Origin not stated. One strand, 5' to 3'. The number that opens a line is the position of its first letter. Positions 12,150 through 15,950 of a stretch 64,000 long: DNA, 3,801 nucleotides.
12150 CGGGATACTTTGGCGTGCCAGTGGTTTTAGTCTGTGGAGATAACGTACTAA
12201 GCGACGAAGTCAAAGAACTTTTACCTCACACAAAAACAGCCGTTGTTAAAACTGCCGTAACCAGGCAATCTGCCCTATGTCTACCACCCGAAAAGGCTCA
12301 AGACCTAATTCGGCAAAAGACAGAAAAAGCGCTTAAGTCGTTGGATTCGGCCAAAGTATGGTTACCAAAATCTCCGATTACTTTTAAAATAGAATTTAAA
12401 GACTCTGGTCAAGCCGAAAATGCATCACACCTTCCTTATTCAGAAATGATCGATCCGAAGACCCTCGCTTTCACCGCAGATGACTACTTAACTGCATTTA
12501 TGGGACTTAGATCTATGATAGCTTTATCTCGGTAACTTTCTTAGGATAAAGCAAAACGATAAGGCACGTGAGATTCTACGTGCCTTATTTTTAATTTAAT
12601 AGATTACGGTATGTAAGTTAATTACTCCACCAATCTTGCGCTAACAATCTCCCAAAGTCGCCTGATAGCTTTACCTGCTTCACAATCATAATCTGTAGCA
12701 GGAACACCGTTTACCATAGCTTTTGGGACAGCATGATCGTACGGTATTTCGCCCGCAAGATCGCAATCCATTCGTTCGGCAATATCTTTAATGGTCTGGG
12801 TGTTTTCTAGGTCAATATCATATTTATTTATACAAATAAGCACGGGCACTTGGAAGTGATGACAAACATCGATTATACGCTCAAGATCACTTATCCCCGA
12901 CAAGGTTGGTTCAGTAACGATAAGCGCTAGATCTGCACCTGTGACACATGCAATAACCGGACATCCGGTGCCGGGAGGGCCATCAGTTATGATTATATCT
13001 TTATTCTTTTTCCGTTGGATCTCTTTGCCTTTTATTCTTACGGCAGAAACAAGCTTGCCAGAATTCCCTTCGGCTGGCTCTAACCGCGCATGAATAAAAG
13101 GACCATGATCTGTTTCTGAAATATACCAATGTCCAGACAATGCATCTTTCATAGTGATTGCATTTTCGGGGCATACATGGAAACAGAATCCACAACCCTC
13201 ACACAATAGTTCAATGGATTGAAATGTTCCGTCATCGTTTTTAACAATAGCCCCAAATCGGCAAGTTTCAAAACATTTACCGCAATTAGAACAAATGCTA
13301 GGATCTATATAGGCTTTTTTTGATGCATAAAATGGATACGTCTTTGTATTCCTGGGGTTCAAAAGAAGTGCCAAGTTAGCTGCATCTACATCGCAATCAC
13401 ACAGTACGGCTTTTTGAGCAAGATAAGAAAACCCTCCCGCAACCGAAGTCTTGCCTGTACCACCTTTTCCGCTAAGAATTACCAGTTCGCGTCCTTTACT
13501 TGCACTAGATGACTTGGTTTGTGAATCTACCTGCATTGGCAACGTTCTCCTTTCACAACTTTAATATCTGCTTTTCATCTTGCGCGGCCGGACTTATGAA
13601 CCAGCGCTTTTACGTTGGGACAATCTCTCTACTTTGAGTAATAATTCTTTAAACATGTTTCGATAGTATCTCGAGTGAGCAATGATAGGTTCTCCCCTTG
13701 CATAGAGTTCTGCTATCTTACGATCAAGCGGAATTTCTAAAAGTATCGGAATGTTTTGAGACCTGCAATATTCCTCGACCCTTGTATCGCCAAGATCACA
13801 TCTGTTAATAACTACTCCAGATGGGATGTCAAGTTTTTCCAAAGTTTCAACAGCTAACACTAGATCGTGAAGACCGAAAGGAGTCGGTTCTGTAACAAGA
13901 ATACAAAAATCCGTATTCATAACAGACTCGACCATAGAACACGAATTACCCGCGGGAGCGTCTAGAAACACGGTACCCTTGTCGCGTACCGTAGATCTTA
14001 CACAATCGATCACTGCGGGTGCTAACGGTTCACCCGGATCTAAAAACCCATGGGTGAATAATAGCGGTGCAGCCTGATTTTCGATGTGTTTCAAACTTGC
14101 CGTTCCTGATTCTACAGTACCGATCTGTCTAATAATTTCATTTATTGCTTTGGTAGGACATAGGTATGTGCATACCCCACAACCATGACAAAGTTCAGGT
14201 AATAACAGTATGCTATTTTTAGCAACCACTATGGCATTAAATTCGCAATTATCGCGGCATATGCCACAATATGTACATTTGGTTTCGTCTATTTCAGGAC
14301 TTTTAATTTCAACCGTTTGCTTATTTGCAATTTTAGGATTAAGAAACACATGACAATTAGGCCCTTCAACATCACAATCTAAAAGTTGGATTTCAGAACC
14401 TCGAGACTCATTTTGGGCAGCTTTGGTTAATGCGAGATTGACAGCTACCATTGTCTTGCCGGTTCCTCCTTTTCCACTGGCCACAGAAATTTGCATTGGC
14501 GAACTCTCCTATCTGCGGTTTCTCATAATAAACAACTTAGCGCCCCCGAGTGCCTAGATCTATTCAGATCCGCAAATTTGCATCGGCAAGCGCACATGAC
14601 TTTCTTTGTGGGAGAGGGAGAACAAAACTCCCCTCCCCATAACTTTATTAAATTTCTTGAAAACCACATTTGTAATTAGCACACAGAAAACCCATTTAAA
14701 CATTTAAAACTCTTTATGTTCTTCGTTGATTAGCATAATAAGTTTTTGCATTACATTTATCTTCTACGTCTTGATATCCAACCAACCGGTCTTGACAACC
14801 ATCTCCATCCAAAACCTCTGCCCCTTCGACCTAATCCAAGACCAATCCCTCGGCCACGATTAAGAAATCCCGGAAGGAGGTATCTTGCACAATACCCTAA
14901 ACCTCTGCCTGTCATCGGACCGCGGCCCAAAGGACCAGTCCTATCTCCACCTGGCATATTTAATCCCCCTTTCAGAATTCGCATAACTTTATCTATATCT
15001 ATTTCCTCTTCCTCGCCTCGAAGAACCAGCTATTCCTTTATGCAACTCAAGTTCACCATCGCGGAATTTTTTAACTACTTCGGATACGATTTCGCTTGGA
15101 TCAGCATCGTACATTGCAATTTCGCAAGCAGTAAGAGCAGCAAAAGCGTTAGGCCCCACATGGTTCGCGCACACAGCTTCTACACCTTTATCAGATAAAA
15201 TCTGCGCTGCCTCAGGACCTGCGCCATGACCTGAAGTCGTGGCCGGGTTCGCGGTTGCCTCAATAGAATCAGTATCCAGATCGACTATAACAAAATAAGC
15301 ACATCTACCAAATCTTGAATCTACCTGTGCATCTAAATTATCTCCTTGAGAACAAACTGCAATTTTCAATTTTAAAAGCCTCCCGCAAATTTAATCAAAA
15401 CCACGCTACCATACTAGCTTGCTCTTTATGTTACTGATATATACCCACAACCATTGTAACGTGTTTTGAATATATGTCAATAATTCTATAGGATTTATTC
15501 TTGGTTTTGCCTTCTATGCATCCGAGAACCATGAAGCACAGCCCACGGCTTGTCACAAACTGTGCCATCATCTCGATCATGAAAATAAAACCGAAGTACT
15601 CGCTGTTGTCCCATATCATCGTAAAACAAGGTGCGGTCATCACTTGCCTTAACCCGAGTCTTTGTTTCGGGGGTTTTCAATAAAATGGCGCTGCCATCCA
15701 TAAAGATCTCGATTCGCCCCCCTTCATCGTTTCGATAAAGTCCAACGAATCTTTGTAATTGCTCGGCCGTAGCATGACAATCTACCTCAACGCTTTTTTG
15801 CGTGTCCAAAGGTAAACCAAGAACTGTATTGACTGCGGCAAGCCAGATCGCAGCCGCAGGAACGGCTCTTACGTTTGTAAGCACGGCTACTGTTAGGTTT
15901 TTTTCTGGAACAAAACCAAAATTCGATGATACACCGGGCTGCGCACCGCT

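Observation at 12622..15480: Conserved-but-uncharacterised Fe-S/MinD-like ATPase pair with NifX-like and Gly/Arg-rich small protein genes, behind a near-consensus promoter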

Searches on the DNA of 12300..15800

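Call 5: search_rna_families(source=window, start=12300, end=15800, threshold=evalue, max_evalue=5)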
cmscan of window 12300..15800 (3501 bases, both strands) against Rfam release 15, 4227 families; matches with E-value up to 5: 2.
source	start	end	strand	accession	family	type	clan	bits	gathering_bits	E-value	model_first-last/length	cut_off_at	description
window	14080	14103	-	RF02700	HtrA_thermometer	Cis-reg; thermoregulator;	-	18.8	52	4.9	1-46/46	no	HtrA 5' UTR thermometer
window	12999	13102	-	RF00428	SNORA38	Gene; snRNA; snoRNA; HACA-box;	-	16.7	60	4.4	1-131/131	no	Small nucleolar RNA SNORA38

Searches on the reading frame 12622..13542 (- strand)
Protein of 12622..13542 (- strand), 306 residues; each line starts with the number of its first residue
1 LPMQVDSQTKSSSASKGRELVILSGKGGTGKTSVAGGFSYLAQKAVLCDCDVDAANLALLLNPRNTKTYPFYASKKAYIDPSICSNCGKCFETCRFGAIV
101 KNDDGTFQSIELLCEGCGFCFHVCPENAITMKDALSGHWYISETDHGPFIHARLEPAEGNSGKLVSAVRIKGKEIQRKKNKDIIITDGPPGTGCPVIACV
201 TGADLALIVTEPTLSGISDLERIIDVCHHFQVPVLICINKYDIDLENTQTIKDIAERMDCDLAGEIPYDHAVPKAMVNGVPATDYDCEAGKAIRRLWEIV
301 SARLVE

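Call 4: search_protein_families(library=pfam, proteins=[window:12622-13542:-], max_evalue=0.01)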
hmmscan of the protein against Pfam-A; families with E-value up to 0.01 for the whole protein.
window:12622-13542:- (306 aa): 18 families
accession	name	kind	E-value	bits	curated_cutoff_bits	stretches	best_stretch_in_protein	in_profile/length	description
PF01656.29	CbiA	-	1.1e-13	51.7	25.4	1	20-281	1-124/125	CobQ/CobB/MinD/ParA nucleotide binding domain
PF10609.15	ParA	-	2.9e-12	47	27.1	1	181-293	112-238/246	NUBPL iron-transfer P-loop NTPase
PF00037.32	Fer4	-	1.2e-11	44.4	21.1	2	112-130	6-24/24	4Fe-4S binding domain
PF14697.11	Fer4_21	-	4.7e-11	43.1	35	1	77-131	1-59/59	4Fe-4S dicluster domain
PF12838.12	Fer4_7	-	6.1e-10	39.9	27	2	114-134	2-22/52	4Fe-4S dicluster domain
PF12837.12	Fer4_6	-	2.7e-09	37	25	2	77-99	2-24/24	4Fe-4S binding domain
PF13187.11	Fer4_9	-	1e-07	32.3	27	1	84-129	2-52/52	4Fe-4S dicluster domain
PF13237.11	Fer4_10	-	2.3e-07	31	25.5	1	77-125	2-53/53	4Fe-4S dicluster domain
PF13484.11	Fer4_16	-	2.2e-06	28.8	30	1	114-133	2-22/66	4Fe-4S double cluster binding domain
PF25160.1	LdpA_Fe-S-bd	-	5.1e-06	26.6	27.6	1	110-133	24-47/49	LdpA Fe-S cluster-binding domain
PF13614.12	AAA_31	-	5.2e-05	23.7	27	0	178-228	115-165/177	AAA domain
PF12797.12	Fer4_2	-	7.9e-05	22.8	24.5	0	76-94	2-20/22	4Fe-4S binding domain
PF01268.25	FTHFS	-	0.001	17.8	27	1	215-262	355-403/556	Formate--tetrahydrofolate ligase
PF03193.22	RsgA_GTPase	-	0.0027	18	30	0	203-258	26-82/174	RsgA GTPase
PF02562.22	PhoH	-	0.0039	17.2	27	0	7-35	8-36/205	PhoH-like protein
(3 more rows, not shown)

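Call 7: search_protein_families(library=ncbifam, proteins=[window:12622-13542:-], max_evalue=0.01)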
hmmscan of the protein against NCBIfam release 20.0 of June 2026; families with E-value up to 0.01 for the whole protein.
window:12622-13542:- (306 aa): 70 families (the best 25 are shown)
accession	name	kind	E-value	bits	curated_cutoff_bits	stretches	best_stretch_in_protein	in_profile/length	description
TIGR01969.1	minD_arch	subfamily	2.3e-18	66.3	201.75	2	178-297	106-227/251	cell division ATPase MinD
TIGR01968.1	minD_bact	equivalog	2.7e-17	63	212.9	2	178-296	109-232/261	septum site-determining protein MinD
NF041136.1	MrpORP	equivalog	1.9e-13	50.5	450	2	182-300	116-245/365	iron-sulfur cluster carrier protein MrpORP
TIGR01944.1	rnfB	subfamily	1.8e-11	43.9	68.7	1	69-134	100-165/190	RnfABCDGE type electron transport complex subunit B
NF041778.1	hetero_SS_HdrA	equivalog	5.2e-11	41.1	1400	1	74-132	579-636/771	ferredoxin:CoB-CoM heterodisulfide reductase subunit HdrA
NF041891.1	hdrA_Methbact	equivalog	1.5e-10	40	1300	1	77-135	567-624/762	ferredoxin:CoB-CoM heterodisulfide reductase subunit HdrA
NF008079.0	PRK10818.1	equivalog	4.9e-10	39.2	508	2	178-294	111-240/270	septum site-determining protein MinD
TIGR02700.1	flavo_MJ0208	hypoth_equivalog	1e-09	38.1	251.35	1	79-130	145-195/234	dihydromethanopterin reductase (acceptor)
NF040770.1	hetero_SS_HdrA2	exception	3.4e-09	35.4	1100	1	75-133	570-627/777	CoB-CoM heterodisulfide reductase HdrA2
NF003475.0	PRK05113.1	equivalog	6.5e-09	35.9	203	1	66-133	97-164/190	electron transport complex subunit RsxB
TIGR02179.1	PorD_KorD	subfamily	7.2e-09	35.6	60.05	1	76-132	19-75/78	2-oxoacid:acceptor oxidoreductase, delta subunit, pyruvate/2-ketoisovalerate family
NF038196.1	ferrodoxin_EFR1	subfamily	1.4e-08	35.1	75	1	72-133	175-233/242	EFR1 family ferrodoxin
NF041546.1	ParA_partition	equivalog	1.9e-08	34.1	180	1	175-297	70-201/203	ParA family partition ATPase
NF040684.1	PorD_Arch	equivalog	7.8e-08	32.3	120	1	77-132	27-82/85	pyruvate synthase subunit PorD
NF045790.1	OxalOxreddelta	equivalog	1.3e-07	31.1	230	1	74-132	252-309/316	oxalate oxidoreductase subunit delta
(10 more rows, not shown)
